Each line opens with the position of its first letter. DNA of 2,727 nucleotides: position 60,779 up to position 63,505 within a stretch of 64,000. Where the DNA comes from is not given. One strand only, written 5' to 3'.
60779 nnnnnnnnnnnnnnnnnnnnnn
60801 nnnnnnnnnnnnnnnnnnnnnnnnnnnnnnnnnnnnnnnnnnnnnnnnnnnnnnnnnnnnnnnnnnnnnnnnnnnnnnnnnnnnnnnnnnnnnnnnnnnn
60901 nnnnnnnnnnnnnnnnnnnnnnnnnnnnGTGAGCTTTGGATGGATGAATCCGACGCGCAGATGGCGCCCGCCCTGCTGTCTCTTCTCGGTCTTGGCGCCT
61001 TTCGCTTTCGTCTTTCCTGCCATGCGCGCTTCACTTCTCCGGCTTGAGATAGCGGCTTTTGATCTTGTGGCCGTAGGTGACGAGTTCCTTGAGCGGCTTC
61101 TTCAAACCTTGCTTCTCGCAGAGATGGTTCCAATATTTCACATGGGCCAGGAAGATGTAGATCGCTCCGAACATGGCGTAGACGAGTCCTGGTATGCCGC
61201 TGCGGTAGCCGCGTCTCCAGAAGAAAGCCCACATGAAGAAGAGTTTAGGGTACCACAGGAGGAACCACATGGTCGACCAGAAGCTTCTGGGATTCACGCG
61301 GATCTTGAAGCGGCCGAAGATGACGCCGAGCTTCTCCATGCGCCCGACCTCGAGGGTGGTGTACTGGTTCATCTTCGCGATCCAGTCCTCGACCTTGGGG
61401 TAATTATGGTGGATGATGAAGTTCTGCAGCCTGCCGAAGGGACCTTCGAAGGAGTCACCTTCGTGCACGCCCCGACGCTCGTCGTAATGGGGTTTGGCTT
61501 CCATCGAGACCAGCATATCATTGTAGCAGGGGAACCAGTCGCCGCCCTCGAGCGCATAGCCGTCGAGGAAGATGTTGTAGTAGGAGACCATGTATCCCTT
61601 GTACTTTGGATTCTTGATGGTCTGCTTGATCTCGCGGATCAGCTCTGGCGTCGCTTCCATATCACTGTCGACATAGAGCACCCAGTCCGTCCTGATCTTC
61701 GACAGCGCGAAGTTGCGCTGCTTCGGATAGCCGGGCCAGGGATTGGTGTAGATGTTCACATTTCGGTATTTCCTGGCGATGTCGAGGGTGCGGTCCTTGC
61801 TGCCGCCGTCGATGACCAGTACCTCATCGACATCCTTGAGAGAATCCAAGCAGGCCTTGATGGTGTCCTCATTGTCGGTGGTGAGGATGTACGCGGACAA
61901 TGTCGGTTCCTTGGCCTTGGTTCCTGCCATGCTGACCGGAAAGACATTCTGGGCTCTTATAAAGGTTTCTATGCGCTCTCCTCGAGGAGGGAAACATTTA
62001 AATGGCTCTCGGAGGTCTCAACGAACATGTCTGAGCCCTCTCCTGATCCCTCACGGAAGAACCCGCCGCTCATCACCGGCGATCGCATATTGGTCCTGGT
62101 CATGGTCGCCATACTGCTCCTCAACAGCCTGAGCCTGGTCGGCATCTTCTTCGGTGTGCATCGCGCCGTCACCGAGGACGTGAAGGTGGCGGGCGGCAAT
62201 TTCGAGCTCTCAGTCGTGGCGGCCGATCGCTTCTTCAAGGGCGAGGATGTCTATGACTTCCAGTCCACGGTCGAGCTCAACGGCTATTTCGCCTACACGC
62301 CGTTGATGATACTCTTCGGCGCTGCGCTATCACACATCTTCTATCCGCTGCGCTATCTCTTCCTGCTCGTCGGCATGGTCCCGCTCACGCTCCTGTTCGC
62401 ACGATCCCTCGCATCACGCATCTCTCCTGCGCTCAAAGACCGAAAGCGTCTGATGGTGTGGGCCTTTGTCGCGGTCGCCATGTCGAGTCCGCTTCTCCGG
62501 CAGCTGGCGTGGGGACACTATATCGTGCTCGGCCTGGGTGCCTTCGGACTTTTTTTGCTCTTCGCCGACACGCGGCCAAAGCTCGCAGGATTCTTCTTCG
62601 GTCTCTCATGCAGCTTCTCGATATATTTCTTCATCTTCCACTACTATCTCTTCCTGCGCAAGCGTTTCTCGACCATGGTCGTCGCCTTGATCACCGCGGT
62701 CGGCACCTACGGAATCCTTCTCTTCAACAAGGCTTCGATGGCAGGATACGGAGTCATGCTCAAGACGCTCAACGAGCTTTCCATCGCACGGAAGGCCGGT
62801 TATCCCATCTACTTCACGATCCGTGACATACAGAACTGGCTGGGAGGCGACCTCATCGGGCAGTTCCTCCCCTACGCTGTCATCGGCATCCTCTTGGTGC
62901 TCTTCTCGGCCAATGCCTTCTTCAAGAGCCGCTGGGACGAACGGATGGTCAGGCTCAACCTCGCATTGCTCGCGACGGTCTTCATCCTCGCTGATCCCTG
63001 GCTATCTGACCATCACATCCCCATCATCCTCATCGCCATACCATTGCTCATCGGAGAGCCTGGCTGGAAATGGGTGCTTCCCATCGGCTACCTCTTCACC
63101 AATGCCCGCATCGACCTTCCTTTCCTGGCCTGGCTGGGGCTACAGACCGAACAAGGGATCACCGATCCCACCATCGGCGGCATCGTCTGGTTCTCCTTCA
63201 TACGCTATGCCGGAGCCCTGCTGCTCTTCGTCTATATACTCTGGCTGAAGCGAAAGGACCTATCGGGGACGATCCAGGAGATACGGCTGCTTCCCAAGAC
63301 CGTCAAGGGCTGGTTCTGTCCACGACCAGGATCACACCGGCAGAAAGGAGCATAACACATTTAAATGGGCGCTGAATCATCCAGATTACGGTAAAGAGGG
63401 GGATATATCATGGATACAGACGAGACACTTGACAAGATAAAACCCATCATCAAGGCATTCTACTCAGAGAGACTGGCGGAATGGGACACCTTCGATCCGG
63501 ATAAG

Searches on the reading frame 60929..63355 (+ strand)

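Call 13: search_protein_families(library=pfam, proteins=[window:60929-63355:+], max_evalue=0.001)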
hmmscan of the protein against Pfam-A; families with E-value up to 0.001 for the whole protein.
window:60929-63355:+ (808 aa): 1 family
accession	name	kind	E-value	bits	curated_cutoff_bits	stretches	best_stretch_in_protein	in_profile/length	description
PF09594.16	GT87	-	3.6e-09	37.2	25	1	454-687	1-234/237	Glycosyltransferase family 87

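Call 14: search_protein_families(library=ncbifam, proteins=[window:60929-63355:+], max_evalue=0.001)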
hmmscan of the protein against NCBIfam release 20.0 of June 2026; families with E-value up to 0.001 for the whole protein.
window:60929-63355:+ (808 aa): 0 families
